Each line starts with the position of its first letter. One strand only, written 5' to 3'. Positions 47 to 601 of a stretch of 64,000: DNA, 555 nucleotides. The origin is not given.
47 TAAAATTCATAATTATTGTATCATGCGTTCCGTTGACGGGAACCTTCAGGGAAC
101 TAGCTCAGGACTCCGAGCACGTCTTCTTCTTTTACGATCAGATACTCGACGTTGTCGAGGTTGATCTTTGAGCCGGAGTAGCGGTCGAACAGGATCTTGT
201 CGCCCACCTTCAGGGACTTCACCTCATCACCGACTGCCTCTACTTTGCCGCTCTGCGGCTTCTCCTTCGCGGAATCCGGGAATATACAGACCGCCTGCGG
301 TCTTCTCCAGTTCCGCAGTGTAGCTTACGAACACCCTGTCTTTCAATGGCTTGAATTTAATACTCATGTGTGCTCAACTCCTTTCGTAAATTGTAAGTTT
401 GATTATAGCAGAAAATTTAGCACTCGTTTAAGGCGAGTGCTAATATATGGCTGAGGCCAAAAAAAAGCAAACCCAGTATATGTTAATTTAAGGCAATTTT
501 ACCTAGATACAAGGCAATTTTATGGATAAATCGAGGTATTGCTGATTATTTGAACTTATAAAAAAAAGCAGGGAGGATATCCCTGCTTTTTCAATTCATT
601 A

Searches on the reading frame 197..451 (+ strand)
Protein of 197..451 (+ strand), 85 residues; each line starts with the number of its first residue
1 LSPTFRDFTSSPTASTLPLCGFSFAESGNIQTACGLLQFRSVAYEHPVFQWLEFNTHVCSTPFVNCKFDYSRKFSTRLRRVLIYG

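Call 69: search_protein_families(library=pfam, alignment_id=A6, max_evalue=0.000001)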
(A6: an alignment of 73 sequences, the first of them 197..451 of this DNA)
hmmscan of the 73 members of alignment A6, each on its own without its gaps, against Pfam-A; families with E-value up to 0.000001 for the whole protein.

A. member 1, window:197-451:+ (85 aa): 0 families

B. families by the number of members that match (of 73 scanned): 55 families (the first 25 are shown)
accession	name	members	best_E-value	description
PF00171.27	Aldedh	2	1.9e-66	Aldehyde dehydrogenase family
PF00005.33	ABC_tran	2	8.1e-37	ABC transporter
PF00881.29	Nitroreductase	2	8.3e-36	Nitroreductase family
PF13146.11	TRL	2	4.3e-18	TRL-like protein family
PF14512.11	TM1586_NiRdase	2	9.1e-16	Putative TM nitroreductase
PF02653.21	BPD_transp_2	2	3.7e-09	Branched-chain amino acid transport system / permease component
PF00285.26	Citrate_synt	1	3.3e-124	Citrate synthase, C-terminal domain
PF01808.24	AICARFT_IMPCHas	1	1.1e-122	AICARFT/IMPCHase bienzyme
PF00330.25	Aconitase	1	3.5e-101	Aconitase family (aconitate hydratase)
PF04008.19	Adenosine_kin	1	6.1e-76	Adenosine specific kinase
PF00208.27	ELFV_dehydrog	1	5.5e-75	Glutamate/Leucine/Phenylalanine/Valine dehydrogenase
PF03572.23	Peptidase_S41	1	7.7e-59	Peptidase family S41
PF01967.27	MoaC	1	1.2e-58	MoaC family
PF00365.25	PFK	1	1e-52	Phosphofructokinase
PF02812.23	ELFV_dehydrog_N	1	5.8e-51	Glu/Leu/Phe/Val dehydrogenase, dimerisation domain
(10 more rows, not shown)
